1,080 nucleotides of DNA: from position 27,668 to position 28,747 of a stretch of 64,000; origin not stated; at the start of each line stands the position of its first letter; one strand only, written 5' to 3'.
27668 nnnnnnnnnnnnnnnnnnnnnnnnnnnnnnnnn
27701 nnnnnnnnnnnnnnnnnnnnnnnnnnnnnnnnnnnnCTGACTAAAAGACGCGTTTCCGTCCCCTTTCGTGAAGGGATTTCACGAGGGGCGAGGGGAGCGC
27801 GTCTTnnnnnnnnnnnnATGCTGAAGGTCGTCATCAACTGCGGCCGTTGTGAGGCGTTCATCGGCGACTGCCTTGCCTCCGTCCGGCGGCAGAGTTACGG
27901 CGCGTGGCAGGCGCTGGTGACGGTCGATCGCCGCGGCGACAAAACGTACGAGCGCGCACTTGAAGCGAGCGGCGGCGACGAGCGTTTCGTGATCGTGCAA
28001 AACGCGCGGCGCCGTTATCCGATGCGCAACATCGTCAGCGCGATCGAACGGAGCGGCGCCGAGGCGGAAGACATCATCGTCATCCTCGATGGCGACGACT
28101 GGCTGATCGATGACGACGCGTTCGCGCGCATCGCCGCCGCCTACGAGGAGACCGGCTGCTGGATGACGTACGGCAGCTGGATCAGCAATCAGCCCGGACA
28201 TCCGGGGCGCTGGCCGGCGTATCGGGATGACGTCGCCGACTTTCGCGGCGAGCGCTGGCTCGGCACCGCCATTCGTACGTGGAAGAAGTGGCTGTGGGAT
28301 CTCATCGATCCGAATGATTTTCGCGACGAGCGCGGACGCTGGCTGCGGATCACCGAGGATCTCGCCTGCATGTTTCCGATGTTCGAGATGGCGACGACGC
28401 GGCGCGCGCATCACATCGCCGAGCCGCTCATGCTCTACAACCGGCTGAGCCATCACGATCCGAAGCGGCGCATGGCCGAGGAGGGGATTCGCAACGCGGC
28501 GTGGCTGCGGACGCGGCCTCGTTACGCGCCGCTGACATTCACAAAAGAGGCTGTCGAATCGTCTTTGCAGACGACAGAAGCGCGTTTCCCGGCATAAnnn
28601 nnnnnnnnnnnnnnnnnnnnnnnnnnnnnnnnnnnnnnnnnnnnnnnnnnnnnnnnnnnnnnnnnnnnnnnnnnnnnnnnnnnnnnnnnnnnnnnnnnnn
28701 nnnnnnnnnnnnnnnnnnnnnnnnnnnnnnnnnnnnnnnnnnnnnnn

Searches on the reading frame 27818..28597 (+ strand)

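Call 75: search_protein_families(library=ncbifam, proteins=[window:27818-28597:+], max_evalue=0.001)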
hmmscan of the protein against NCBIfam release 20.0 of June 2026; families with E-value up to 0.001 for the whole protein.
window:27818-28597:+ (259 aa): 2 families
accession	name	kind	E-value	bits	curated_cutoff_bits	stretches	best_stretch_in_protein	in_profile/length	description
NF053739.1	GlytfEpsEBac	equivalog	0.00088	18.3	450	0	4-95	5-94/265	glycosyltransferase EpsE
NF041394.1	GtaseAglG_Halo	equivalog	0.00096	18.5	440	0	16-117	19-115/304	glucosyl-dolichyl phosphate glucuronosyltransferase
